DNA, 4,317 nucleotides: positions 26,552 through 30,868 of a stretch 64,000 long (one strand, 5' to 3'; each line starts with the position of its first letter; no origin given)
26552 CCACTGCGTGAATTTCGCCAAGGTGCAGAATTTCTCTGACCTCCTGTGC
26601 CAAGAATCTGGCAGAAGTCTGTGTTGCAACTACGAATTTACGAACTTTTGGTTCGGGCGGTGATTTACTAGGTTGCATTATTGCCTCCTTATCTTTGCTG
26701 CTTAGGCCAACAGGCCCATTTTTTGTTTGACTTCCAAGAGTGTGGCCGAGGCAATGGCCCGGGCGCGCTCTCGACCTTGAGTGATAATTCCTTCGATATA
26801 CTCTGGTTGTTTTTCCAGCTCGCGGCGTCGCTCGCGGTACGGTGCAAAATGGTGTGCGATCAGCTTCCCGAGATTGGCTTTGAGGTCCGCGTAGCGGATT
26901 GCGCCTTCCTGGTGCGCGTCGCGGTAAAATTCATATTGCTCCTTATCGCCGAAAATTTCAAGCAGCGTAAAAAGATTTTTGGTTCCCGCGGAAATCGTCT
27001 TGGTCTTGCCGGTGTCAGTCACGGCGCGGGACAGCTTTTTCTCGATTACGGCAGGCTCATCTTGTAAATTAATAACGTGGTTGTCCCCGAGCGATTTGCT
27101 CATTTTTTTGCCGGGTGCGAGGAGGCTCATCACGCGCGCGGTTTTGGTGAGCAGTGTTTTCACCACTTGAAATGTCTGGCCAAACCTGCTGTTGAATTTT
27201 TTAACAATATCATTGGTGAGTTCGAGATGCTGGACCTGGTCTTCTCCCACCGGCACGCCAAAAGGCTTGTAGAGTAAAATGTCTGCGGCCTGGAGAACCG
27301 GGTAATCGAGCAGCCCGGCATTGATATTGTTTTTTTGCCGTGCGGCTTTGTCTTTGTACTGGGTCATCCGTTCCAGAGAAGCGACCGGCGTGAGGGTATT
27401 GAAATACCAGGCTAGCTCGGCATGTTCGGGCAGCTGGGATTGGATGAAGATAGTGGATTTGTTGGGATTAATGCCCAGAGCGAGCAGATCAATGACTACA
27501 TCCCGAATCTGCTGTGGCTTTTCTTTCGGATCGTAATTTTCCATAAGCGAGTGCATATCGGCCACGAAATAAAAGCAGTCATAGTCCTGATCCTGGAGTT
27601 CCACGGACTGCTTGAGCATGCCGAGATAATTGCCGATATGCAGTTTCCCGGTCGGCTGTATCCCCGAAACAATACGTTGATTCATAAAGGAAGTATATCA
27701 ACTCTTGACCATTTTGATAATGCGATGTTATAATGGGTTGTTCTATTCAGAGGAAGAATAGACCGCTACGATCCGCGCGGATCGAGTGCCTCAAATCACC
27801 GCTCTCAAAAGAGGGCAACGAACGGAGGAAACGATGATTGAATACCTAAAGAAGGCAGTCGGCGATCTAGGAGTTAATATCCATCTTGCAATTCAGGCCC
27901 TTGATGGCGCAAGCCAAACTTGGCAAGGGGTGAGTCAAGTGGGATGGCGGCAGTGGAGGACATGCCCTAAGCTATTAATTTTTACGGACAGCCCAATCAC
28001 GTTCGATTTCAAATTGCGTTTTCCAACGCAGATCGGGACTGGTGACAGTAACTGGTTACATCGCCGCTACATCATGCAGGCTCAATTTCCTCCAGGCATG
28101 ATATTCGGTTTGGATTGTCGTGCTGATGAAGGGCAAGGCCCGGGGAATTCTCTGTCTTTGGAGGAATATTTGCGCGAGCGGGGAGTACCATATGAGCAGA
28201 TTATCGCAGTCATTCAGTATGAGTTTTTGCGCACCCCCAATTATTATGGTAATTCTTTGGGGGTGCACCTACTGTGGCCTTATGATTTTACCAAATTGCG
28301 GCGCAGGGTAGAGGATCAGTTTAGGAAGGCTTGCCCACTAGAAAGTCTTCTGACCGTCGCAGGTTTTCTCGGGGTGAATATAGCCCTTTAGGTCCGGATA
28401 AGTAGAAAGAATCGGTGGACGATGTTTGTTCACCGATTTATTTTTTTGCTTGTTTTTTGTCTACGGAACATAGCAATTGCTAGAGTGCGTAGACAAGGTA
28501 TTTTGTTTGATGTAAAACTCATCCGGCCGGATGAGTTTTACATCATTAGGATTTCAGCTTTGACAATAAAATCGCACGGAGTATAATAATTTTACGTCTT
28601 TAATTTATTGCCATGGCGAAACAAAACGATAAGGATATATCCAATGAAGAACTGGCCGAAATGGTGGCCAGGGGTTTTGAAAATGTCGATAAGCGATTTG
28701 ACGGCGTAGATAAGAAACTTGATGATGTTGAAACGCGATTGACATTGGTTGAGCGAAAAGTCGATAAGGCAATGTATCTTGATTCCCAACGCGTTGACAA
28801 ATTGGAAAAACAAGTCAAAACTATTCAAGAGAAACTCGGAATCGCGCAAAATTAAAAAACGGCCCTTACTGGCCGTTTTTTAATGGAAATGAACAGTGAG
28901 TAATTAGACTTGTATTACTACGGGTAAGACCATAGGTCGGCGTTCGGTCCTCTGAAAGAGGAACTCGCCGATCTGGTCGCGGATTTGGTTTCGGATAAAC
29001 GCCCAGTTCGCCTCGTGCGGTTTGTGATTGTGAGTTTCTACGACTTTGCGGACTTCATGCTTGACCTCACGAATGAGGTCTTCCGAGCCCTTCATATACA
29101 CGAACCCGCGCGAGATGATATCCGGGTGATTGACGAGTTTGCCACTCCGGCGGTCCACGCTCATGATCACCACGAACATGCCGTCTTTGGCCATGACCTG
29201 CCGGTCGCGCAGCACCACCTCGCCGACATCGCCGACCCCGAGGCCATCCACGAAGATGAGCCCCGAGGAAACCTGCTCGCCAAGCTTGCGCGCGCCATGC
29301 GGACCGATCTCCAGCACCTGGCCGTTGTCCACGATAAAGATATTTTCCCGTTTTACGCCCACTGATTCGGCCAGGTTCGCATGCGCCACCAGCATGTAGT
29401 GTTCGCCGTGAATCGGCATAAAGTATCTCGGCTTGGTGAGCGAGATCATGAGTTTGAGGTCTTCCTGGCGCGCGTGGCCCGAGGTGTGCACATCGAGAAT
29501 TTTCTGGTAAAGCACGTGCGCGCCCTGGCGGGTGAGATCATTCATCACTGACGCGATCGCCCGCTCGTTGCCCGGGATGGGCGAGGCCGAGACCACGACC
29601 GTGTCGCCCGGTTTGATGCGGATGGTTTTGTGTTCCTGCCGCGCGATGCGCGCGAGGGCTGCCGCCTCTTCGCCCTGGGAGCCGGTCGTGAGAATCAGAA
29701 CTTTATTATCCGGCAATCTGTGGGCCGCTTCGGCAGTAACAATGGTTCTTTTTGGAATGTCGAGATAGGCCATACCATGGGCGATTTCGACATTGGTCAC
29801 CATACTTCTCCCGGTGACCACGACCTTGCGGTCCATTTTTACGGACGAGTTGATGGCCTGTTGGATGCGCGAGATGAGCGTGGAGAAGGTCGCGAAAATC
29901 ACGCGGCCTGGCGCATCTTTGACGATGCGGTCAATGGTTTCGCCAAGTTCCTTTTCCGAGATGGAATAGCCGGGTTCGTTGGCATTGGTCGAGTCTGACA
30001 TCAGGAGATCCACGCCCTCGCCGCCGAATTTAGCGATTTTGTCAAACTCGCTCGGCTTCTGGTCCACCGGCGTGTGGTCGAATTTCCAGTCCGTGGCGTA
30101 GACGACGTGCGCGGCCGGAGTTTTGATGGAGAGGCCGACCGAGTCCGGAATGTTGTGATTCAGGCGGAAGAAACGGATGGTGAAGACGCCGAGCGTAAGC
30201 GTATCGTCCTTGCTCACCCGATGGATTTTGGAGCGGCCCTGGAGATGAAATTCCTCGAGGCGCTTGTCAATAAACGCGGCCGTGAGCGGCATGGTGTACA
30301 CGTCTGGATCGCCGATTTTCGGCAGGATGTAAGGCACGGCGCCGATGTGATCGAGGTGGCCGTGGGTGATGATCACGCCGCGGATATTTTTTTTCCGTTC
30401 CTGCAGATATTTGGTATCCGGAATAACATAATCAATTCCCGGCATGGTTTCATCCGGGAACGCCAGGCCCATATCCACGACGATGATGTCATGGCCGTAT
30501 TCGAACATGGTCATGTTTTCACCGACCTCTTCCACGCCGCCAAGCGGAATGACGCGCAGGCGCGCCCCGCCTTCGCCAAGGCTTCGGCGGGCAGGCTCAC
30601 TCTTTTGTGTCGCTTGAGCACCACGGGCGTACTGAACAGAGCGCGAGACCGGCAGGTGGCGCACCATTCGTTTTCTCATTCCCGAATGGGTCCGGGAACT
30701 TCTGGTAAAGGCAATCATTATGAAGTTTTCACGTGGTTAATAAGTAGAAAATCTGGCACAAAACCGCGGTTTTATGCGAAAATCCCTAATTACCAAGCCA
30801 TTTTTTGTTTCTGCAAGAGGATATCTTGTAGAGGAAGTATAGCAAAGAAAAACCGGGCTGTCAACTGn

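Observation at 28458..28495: Conserved nested palindromic DNA element present in two copies (5953..5990 and 28458..28495)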

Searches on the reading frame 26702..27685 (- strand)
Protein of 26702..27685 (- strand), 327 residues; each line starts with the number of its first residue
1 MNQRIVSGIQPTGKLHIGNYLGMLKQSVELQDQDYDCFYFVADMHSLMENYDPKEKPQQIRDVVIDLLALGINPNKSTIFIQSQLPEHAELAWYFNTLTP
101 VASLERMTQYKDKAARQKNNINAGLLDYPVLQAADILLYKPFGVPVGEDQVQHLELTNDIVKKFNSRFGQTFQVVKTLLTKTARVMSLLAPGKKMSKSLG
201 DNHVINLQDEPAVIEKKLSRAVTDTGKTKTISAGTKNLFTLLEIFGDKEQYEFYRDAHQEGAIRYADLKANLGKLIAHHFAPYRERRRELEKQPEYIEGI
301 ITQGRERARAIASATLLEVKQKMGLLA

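Call 18: search_protein_families(library=pfam, proteins=[window:26702-27685:-], max_evalue=0.1)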
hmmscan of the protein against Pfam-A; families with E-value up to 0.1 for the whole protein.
window:26702-27685:- (327 aa): 2 families
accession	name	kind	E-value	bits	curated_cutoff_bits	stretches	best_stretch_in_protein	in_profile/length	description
PF00579.31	tRNA-synt_1b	-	1.7e-66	225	21.1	1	4-273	7-284/292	tRNA synthetases class I (W and Y)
PF18858.6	LPD39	-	0.1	12.7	27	0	258-313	118-173/198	Large polyvalent protein associated domain 39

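Call 19: search_protein_families(library=phrogs, proteins=[window:26702-27685:-], max_evalue=0.1)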
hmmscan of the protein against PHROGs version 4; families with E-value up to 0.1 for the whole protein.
window:26702-27685:- (327 aa): 1 family
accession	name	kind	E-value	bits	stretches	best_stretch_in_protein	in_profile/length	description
phrog_37857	-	unknown function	1.7e-72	245.4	1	2-325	5-358/368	-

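Call 27: find_homologous_proteins(query=window:26702-27682:-, max_evalue=1e-30)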
Query window:26702-27682:- (326 aa): 7998 proteins with E <= 1e-30 among 8000 candidates; the best 120 are listed.
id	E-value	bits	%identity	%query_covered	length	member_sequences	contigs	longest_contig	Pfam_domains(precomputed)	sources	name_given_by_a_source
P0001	7.3e-213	723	100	100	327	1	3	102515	PF00579.32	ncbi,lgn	-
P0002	3.2e-160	550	75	99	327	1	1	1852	PF00579.32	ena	-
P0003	3.2e-160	550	76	99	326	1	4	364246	PF00579.32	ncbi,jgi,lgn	jgi:tryptophanyl-tRNA synthetase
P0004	2.4e-159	548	74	100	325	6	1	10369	PF00579.32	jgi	-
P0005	6.1e-159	546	75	99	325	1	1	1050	PF00579.32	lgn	-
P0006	1.2e-157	542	75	98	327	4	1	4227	PF00579.32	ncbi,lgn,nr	ncbi:MAG: tryptophan--tRNA ligase [Candidatus Doudnabacteria bacterium]|nr:tryptophan--tRNA ligase [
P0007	1.5e-156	538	76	99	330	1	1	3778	PF00579.32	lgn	-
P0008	1.7e-156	538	73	100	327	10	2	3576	PF00579.32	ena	-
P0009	1.3e-154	532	72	100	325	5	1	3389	PF00579.32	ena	-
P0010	1.5e-153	529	73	99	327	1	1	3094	PF00579.32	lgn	-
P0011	4.5e-153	527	72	99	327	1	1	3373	PF00579.32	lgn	-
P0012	9.0e-152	523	73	100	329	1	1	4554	PF00579.32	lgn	-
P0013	3.3e-149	514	71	100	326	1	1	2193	PF00579.32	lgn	-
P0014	6.3e-149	513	71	99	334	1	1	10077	PF00579.32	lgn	-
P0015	3.2e-148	511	71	100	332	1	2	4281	PF00579.32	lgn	-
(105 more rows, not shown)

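Call 28: find_encoding_contigs(protein=P0001, flank=10000, max_places=10)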
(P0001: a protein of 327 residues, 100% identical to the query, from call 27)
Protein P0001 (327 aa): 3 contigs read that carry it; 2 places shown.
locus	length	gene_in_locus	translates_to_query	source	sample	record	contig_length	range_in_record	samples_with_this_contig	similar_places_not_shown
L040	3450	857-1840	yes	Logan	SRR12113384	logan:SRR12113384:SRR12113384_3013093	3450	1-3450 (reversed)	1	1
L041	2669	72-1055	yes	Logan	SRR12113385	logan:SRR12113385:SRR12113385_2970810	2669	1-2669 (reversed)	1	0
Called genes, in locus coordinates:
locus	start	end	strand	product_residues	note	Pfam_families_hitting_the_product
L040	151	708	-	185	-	-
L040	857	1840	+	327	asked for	PF00579:tRNA-synt_1b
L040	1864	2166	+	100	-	-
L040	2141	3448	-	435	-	?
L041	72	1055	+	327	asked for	PF00579:tRNA-synt_1b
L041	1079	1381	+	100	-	-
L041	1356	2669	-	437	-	?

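Call 29: find_encoding_contigs(protein=P0003, flank=10000, max_places=10)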
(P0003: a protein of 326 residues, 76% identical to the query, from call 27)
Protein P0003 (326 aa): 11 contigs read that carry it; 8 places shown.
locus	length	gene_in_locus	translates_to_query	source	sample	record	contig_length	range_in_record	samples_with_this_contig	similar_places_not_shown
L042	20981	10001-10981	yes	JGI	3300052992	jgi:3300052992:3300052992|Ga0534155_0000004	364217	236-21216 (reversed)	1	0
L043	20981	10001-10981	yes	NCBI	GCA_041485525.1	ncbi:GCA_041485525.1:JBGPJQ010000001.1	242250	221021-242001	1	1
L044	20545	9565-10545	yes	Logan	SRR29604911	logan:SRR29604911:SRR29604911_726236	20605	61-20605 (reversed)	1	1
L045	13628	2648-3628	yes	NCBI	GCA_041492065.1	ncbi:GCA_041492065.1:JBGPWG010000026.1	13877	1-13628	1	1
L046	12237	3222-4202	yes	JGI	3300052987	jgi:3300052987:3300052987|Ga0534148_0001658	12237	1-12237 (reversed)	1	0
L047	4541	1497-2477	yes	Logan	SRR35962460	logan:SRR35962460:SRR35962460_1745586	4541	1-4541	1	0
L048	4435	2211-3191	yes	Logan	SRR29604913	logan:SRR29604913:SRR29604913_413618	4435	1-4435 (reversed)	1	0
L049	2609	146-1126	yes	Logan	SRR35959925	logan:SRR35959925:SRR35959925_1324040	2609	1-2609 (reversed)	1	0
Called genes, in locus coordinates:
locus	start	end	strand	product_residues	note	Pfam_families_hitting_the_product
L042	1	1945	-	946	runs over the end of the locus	PF00005:ABC_tran (faint), PF02463:SMC_N (faint), PF03193:RsgA_GTPase (faint), PF13175:AAA_15 (faint), PF13191:AAA_16 (faint), PF13555:AAA_29 (faint), PF17760:UvrA_inter, PF17755:UvrA_DNA-bind, +3 more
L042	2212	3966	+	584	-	PF01541:GIY-YIG, PF27096:UvrC_M, PF02151:UVR, PF22920:UvrC_RNaseH, PF08459:UvrC_RNaseH_dom, PF14520:HHH_5 (weak)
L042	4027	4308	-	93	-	-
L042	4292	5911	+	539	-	PF00496:SBP_bac_5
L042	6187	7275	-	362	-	PF01916:DS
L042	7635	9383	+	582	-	PF00753:Lactamase_B, PF12706:Lactamase_B_2, PF22505:RNase_J_b_CASP, PF07521:RMMBL (weak), PF17770:RNase_J_C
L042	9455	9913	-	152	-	-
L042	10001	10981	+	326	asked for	PF00579:tRNA-synt_1b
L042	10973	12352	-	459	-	PF02878:PGM_PMM_I, PF02879:PGM_PMM_II, PF02880:PGM_PMM_III, PF00408:PGM_PMM_IV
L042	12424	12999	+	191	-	-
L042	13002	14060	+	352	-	PF01926:MMR_HSR1, PF02421:FeoB_N, PF06071:YchF-GTPase_C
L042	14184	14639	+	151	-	PF01250:Ribosomal_S6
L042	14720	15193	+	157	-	PF00436:SSB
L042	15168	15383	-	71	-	-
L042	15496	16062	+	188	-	PF08207:EFP_N, PF01132:EFP, PF09285:Elong-fact-P_C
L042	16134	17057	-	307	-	PF00890:FAD_binding_2 (faint), PF01266:DAO (faint), PF01946:Thi4 (faint), PF03486:HI0933_like (faint), PF07992:Pyr_redox_2, PF13241:NAD_binding_7 (faint), PF13738:Pyr_redox_3, PF00070:Pyr_redox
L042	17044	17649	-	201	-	PF00702:Hydrolase, PF13419:HAD_2, PF13242:Hydrolase_like (weak)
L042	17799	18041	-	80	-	PF04070:DUF378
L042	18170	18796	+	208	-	PF00300:His_Phos_1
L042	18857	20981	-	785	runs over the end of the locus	?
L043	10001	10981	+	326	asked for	PF00579:tRNA-synt_1b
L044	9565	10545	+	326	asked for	PF00579:tRNA-synt_1b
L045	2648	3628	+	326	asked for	PF00579:tRNA-synt_1b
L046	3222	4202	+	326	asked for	PF00579:tRNA-synt_1b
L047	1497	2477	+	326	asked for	PF00579:tRNA-synt_1b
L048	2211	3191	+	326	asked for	PF00579:tRNA-synt_1b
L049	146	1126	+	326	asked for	PF00579:tRNA-synt_1b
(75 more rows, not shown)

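Call 56: find_encoding_contigs(protein=P0007, flank=4000, max_places=3)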
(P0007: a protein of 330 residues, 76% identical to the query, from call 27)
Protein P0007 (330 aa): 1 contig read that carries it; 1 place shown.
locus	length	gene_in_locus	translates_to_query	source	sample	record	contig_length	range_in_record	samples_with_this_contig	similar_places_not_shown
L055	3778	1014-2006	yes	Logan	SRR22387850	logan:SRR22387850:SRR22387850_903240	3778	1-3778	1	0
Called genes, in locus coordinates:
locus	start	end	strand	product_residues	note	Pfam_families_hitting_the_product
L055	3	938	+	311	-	?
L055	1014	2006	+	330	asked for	PF00579:tRNA-synt_1b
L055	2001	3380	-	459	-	PF02878:PGM_PMM_I, PF02879:PGM_PMM_II, PF02880:PGM_PMM_III, PF00408:PGM_PMM_IV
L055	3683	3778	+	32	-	?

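Call 57: find_encoding_contigs(protein=P0004, flank=4000, max_places=3)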
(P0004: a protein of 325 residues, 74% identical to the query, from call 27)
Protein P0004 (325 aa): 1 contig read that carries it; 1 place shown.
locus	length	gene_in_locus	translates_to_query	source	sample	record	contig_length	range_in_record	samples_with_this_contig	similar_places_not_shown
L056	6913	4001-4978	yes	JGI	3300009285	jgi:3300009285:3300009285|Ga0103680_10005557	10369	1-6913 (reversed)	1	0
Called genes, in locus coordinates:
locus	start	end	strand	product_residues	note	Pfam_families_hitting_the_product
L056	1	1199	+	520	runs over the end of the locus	PF00496:SBP_bac_5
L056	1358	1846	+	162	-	PF01988:VIT1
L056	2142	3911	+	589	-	PF00753:Lactamase_B, PF23023:Anti-Pycsar_Apyc1 (faint), PF12706:Lactamase_B_2, PF22505:RNase_J_b_CASP, PF07521:RMMBL, PF17770:RNase_J_C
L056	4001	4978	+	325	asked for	PF00579:tRNA-synt_1b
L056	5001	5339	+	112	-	-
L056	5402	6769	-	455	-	PF02878:PGM_PMM_I, PF02879:PGM_PMM_II, PF02880:PGM_PMM_III, PF00408:PGM_PMM_IV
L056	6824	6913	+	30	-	?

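Call 58: find_encoding_contigs(protein=P0006, flank=4000, max_places=3)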
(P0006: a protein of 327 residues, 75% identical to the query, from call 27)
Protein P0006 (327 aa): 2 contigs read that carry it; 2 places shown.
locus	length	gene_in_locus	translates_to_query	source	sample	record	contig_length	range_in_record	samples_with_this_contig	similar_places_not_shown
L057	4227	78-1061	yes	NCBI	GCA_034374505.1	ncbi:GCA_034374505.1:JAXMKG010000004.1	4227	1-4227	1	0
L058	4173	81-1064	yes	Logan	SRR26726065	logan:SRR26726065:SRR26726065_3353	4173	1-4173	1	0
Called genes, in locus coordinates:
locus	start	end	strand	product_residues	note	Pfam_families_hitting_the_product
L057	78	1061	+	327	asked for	PF00579:tRNA-synt_1b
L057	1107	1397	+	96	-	-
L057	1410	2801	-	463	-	PF02878:PGM_PMM_I, PF02879:PGM_PMM_II, PF02880:PGM_PMM_III, PF00408:PGM_PMM_IV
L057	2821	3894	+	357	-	PF01926:MMR_HSR1, PF02421:FeoB_N, PF06071:YchF-GTPase_C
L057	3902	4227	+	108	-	PF02585:PIG-L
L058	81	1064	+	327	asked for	PF00579:tRNA-synt_1b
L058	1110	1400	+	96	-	-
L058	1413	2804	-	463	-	PF02878:PGM_PMM_I, PF02879:PGM_PMM_II, PF02880:PGM_PMM_III, PF00408:PGM_PMM_IV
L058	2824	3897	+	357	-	PF01926:MMR_HSR1, PF02421:FeoB_N, PF06071:YchF-GTPase_C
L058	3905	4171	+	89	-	?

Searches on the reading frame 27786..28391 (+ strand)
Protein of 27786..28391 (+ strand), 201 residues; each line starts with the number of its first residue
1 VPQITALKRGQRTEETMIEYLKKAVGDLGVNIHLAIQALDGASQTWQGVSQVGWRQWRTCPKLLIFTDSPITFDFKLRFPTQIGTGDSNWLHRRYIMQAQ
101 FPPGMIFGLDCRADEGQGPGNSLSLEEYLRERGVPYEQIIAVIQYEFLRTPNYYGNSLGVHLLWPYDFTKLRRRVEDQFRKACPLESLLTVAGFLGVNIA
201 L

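Call 18: search_protein_families(library=pfam, proteins=[window:27786-28391:+], max_evalue=0.1)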
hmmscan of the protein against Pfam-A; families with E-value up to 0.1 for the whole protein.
window:27786-28391:+ (201 aa): 1 family
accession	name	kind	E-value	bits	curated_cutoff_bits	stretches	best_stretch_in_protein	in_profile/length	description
PF21982.2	RecX_HTH1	-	0.078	13.4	26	0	125-145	19-39/40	RecX, first three-helix domain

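Call 19: search_protein_families(library=phrogs, proteins=[window:27786-28391:+], max_evalue=0.1)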
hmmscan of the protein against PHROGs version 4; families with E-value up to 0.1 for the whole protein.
window:27786-28391:+ (201 aa): 0 families

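Call 42: list_cluster_members(proteins=[P0001, window:27786-28388:+, window:6622-6849:-, window:6252-6608:-, window:6005-6334:-])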
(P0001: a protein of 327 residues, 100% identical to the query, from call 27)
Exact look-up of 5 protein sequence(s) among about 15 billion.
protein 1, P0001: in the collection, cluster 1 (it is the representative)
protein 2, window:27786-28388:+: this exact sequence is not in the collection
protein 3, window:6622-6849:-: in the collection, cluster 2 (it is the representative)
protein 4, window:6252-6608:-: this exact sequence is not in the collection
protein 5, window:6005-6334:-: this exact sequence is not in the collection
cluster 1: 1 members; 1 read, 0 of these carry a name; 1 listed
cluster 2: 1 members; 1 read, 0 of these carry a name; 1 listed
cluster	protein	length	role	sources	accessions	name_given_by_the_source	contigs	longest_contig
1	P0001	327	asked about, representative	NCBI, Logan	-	-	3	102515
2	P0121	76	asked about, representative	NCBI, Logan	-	-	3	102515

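Call 45: predict_structure(protein=window:27786-28388:+)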
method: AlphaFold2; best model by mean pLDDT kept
length: 201 residues; sequences in the alignment: 1
mean_pLDDT: 46.3   pTM: 0.40
mean pLDDT of the five models: 46.3, 39.2, 34.0, 32.2, 30.4
residues with pLDDT >= 90: 0; 70-90: 0; 50-70: 92; < 50: 109
segments of 3 or more residues with pLDDT < 50: 1-10, 35-58, 85-91, 112-123, 136-166, 170-172, 190-201
pLDDT, mean of each block of 10 residues (from residue 1): 40 60 59 49 30 38 54 53 46 54 55 37 48 49 32 33 46 50 53 41 35
secondary structure, 60 per line:
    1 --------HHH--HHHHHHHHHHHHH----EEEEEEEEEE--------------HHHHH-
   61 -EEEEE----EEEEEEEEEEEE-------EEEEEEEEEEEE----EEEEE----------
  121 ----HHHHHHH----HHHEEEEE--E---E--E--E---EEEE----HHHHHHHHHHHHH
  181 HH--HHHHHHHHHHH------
elements in order: H14-26 E31-40 H55-59 E62-66 E71-82 E90-101 E106-110 H125-131 E139-143 E160-163 H168-182 H185-195

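Call 98: search_solved_structures(query=window:27786-28388:+, max_evalue=1)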
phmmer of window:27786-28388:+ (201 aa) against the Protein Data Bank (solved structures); distinct sequences matched with E-value up to 1: 0.

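Call 115: search_protein_families(library=padloc, proteins=[window:27786-28391:+], max_evalue=0.01)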
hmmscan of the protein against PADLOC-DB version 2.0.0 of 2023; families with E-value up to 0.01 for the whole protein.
window:27786-28391:+ (201 aa): 0 families

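Call 116: search_protein_families(library=ncbifam, proteins=[window:27786-28391:+], max_evalue=0.01)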
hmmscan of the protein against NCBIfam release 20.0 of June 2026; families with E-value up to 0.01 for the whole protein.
window:27786-28391:+ (201 aa): 0 families

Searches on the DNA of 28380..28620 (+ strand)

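Call 63: search_rna_families(source=window, start=28380, end=28620, threshold=evalue, max_evalue=10)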
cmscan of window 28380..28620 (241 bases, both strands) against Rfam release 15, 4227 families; matches with E-value up to 10: 18.
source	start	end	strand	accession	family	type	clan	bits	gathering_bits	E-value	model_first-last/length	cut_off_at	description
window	28499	28548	-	RF01709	Lacto-rpoB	Cis-reg;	-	29.5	40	0.0049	1-58/58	no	Lacto-rpoB RNA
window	28393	28542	+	RF02452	ncr1575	Gene; sRNA;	-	28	60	0.021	1-212/212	no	Bacillus sRNA ncr1575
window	28502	28550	+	RF03669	mir-2767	Gene; miRNA;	-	24.6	69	0.01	1-80/80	no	mir-2767 microRNA precursor family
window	28508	28545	+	RF04165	mir-2483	Gene; miRNA;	-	21.9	75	0.052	1-80/80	no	mir-2483 microRNA precursor family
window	28510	28543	+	RF03244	mir-4798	Gene; miRNA;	-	20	75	0.11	1-75/75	no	mir-4798 microRNA precursor family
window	28510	28543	-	RF03989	mir-7950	Gene; miRNA;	-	18.1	82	0.35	1-59/59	no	mir-7950 microRNA precursor family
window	28510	28543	+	RF03989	mir-7950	Gene; miRNA;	-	18.1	82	0.35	1-59/59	no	mir-7950 microRNA precursor family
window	28503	28552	+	RF04112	MIR5512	Gene; miRNA;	-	17.7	139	0.8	1-132/132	no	MIR5512 microRNA precursor family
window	28380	28455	+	RF00084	CsrC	Gene; sRNA;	CL00106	16.9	61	0.0028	183-255/255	5'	CsrC RNA family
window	28502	28549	-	RF04112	MIR5512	Gene; miRNA;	-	16.4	139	1.7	1-132/132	no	MIR5512 microRNA precursor family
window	28401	28490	-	RF02029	sraA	Gene; sRNA;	-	16.4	56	4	1-95/95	no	sraA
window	28540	28609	+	RF02075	STnc230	Gene; sRNA;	-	16.2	50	6.2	1-83/83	no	Enterobacterial sRNA STnc230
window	28436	28543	+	RF01859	Phe_leader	Cis-reg; leader;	-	15.8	55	3.1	1-125/125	no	Phenylalanine leader peptide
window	28397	28454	+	RF04255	MIR8001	Gene; miRNA;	-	14.7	90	3.9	6-60/67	no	MIR8001 microRNA precursor family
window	28432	28481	+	RF02060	STnc410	Gene; sRNA;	-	13.1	50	1.2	1-158/158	no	Enterobacterial sRNA STnc410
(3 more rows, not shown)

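Call 84: search_dna_similar(query=window:28446-28506:+, collection=plasmids, mode=distant, max_evalue=1, max_rows=10)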
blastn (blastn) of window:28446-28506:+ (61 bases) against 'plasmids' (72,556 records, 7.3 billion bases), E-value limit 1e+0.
No match.

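Call 85: search_dna_similar(query=window:28446-28506:+, collection=phages, mode=distant, max_evalue=1, max_rows=10)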
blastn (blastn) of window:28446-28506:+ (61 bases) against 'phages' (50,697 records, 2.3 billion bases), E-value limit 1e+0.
No match.

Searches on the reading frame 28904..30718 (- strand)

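Call 18: search_protein_families(library=pfam, proteins=[window:28904-30718:-], max_evalue=0.1)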
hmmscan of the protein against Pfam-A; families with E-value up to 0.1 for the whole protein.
window:28904-30718:- (604 aa): 7 families
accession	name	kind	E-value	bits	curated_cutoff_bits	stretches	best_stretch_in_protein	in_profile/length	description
PF22505.1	RNase_J_b_CASP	-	1.3e-46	157.9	27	1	271-395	2-126/126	Ribonuclease J, beta-CASP domain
PF17770.6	RNase_J_C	-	2.3e-31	109.2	23.8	1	502-604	1-102/102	Ribonuclease J C-terminal domain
PF12706.13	Lactamase_B_2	-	3e-12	47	27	1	107-219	26-148/200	Beta-lactamase superfamily domain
PF07521.17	RMMBL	-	1.5e-10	41.3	21.6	1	407-454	8-57/63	Zn-dependent metallo-hydrolase RNA specificity domain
PF00753.33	Lactamase_B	-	3.1e-10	40.7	22.7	1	66-210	5-149/196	Metallo-beta-lactamase superfamily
PF01176.25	eIF-1a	-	0.0018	18.3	30.2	1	354-380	27-53/64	Translation initiation factor 1A / IF-1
PF02112.21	PDEase_II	-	0.049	13.2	23.7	1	101-128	72-99/340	cAMP phosphodiesterases class-II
